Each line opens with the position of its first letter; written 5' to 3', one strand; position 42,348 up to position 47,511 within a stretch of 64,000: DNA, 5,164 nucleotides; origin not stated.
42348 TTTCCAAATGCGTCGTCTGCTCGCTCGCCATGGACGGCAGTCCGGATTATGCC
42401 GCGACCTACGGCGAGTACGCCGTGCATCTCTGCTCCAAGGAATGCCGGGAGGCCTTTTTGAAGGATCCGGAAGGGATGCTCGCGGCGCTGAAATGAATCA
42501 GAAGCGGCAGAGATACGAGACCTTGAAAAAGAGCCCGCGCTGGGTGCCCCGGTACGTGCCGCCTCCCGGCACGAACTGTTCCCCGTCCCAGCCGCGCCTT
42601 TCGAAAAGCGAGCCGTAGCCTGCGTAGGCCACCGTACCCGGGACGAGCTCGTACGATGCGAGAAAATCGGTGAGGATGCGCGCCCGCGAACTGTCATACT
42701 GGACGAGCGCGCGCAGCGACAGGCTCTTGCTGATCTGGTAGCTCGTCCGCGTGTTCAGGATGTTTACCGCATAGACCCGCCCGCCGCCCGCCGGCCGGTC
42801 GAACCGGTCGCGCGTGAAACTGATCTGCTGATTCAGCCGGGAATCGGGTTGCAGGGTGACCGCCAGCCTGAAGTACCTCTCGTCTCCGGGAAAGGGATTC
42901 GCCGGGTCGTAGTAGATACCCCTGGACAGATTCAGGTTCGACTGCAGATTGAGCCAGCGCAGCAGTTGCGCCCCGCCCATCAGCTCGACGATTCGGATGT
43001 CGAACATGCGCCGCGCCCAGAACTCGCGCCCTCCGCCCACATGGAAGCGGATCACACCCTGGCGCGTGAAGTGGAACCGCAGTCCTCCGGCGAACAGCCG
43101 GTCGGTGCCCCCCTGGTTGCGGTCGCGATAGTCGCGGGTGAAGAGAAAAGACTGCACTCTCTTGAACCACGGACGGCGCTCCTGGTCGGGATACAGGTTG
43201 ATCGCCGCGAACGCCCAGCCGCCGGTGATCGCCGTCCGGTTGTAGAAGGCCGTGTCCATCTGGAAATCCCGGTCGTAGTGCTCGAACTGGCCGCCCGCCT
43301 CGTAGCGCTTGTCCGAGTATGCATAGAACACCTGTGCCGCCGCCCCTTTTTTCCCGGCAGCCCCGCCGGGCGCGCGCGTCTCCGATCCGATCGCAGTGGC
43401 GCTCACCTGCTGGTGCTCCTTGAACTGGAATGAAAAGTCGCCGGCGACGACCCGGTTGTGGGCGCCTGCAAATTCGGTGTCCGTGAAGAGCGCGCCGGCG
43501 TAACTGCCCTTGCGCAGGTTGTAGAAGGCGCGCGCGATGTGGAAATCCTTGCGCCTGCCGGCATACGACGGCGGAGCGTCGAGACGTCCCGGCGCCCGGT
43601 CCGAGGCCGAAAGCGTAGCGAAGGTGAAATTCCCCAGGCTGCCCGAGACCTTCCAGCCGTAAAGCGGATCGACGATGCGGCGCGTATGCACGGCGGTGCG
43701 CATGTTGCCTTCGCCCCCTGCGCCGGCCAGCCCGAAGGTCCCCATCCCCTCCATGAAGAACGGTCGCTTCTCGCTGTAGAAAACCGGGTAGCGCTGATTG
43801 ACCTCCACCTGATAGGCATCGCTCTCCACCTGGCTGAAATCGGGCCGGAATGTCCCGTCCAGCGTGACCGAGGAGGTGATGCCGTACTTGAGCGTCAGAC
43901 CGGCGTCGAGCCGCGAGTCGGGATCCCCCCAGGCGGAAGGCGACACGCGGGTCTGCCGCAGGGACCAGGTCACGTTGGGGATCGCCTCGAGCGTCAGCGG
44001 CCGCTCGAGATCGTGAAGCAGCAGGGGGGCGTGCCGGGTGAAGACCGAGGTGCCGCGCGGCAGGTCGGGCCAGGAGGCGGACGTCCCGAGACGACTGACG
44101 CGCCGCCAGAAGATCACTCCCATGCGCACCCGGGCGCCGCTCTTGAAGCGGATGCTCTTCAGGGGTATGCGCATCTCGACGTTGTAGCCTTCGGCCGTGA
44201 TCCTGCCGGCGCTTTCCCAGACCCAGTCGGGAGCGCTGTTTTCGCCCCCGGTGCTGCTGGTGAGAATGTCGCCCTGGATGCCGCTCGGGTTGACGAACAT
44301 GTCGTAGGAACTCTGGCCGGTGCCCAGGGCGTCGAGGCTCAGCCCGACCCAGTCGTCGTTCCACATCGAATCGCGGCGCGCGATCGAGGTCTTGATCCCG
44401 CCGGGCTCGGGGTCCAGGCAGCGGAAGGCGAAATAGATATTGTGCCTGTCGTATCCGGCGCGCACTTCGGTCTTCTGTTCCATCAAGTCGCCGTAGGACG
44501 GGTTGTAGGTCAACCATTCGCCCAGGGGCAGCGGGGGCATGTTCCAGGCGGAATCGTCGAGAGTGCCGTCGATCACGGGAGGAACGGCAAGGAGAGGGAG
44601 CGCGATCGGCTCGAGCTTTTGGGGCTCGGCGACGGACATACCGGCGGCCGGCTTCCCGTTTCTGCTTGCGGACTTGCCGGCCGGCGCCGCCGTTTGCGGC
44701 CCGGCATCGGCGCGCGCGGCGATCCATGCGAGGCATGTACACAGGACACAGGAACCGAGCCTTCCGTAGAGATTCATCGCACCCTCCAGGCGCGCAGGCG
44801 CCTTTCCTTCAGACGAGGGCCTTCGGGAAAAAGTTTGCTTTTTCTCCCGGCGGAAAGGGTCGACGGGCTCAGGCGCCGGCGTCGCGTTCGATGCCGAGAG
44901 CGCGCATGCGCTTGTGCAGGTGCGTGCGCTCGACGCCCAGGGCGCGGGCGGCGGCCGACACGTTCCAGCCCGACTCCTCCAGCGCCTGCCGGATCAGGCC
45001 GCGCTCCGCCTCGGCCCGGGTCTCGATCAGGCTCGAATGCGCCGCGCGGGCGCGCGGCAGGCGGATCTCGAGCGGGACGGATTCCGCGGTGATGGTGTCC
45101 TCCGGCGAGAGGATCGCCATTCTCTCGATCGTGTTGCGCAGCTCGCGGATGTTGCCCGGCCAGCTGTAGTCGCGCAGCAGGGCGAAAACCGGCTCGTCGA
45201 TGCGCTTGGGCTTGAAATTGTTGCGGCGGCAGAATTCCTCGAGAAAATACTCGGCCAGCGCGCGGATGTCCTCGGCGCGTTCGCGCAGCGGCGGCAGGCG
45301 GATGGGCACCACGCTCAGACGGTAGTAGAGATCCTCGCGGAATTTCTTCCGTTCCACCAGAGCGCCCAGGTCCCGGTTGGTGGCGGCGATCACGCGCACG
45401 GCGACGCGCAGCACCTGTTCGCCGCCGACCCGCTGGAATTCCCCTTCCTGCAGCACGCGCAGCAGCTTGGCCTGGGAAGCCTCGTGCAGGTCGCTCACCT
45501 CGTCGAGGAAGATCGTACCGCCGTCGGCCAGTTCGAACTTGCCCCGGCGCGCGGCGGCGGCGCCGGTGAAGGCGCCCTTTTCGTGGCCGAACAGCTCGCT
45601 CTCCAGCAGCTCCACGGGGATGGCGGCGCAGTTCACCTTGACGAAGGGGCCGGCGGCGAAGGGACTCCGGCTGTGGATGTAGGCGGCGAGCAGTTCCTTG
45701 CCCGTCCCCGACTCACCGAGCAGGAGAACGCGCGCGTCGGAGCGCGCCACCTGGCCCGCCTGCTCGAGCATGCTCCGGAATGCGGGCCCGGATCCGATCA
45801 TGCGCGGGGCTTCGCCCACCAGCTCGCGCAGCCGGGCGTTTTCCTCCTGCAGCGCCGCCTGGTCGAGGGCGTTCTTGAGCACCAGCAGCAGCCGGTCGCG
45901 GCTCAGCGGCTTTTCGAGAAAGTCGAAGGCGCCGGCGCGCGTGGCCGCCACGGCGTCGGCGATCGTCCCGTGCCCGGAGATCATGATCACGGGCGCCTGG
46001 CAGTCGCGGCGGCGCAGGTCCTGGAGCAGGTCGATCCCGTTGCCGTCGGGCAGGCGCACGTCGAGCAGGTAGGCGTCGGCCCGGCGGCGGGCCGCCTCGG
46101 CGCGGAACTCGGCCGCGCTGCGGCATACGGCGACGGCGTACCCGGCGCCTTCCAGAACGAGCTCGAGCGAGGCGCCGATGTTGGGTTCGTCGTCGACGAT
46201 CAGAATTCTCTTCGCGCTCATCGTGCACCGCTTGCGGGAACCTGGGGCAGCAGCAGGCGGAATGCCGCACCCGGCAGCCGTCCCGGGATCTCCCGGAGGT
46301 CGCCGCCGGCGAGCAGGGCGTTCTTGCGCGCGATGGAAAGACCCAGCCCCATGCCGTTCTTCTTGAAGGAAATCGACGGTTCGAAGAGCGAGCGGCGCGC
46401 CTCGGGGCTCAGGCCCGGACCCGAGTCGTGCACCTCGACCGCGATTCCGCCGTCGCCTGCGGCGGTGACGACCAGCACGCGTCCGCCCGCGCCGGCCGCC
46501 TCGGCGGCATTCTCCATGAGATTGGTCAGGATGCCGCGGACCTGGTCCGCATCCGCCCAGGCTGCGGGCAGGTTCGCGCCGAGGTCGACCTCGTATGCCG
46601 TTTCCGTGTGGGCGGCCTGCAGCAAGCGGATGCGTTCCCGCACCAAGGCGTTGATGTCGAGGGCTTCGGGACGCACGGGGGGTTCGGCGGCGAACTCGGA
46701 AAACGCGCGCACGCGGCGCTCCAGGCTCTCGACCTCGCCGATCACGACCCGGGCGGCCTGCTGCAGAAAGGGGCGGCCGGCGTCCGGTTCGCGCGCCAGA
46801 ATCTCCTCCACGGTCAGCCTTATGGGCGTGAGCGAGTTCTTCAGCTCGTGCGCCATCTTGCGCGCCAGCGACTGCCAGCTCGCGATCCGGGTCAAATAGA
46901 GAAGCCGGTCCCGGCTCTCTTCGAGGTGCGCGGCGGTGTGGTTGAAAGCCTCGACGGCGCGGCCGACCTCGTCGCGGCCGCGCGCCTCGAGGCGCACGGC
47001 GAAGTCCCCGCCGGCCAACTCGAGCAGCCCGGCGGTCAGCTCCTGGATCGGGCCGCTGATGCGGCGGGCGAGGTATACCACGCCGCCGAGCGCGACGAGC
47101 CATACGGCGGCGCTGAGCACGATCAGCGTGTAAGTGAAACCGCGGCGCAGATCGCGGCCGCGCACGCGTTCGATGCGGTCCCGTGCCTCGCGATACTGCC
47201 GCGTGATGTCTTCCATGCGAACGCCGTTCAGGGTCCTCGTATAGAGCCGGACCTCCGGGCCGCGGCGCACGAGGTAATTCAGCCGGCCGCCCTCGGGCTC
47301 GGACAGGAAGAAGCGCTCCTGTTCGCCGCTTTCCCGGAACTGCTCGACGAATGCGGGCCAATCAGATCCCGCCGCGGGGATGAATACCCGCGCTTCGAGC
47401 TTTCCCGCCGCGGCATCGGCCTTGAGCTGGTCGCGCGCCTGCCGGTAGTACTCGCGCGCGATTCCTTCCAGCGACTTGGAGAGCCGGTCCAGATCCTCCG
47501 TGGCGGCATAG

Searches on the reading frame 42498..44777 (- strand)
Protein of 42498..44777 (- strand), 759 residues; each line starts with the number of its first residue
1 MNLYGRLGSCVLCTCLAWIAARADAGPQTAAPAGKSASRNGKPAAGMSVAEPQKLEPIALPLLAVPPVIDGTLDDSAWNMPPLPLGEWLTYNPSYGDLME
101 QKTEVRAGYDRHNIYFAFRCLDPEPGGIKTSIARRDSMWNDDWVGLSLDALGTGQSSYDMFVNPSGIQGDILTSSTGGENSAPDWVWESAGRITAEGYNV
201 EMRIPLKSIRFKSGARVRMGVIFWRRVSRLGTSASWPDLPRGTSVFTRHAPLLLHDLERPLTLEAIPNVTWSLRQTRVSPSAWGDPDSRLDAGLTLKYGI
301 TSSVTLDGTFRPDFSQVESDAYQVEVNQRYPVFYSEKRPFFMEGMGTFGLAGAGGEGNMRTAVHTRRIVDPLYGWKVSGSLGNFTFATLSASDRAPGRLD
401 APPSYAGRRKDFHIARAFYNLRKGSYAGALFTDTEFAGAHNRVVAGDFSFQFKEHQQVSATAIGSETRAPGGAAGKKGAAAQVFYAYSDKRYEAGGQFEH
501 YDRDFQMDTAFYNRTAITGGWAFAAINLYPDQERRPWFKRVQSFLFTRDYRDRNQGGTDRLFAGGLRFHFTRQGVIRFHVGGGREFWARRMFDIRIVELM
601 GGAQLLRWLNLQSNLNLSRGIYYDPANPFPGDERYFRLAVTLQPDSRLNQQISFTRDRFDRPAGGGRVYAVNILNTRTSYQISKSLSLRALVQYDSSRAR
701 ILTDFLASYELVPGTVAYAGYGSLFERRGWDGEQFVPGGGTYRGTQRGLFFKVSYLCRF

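Call 28: search_protein_families(library=pfam, proteins=[window:42498-44777:-])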
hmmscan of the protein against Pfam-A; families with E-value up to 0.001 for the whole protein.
window:42498-44777:- (759 aa): 2 families
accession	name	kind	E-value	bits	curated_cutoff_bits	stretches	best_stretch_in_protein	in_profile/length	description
PF19313.5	DUF5916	-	1.5e-14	54.1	22.6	1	284-348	20-83/572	Domain of unknown function (DUF5916)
PF06452.16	CBM9_1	-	3.1e-06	27.6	23.4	1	69-213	1-138/185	Carbohydrate family 9 binding domain-like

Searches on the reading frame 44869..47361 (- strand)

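Call 28: search_protein_families(library=pfam, proteins=[window:44869-47361:-])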
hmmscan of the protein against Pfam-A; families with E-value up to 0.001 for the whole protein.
window:44869-47361:- (830 aa): 8 families
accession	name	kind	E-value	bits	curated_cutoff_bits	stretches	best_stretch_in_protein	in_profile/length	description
PF00158.32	Sigma54_activat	-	5.1e-69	231.7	20.2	1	521-687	1-167/168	Sigma-54 interaction domain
PF00072.30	Response_reg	-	6.7e-28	97.5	30.2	1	386-494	1-109/111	Response regulator receiver domain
PF25601.1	AAA_lid_14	-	5.7e-25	87.4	27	1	693-773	1-81/87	AAA+ ATPase lid domain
PF14532.12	Sigma54_activ_2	-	2.8e-21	76.6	25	1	522-692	1-138/138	Sigma-54 interaction domain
PF02954.25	HTH_8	-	8.7e-12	45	22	1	782-821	2-41/42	Bacterial regulatory protein, Fis family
PF07728.20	AAA_5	-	1.8e-08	34.9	22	1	545-677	2-134/139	AAA domain (dynein-related subfamily)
PF00493.29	MCM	-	3.6e-05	23.4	23.3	1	535-678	50-188/224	MCM P-loop domain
PF00004.35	AAA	-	0.00027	21.8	21.2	1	545-663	1-110/131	ATPase family associated with various cellular activities (AAA)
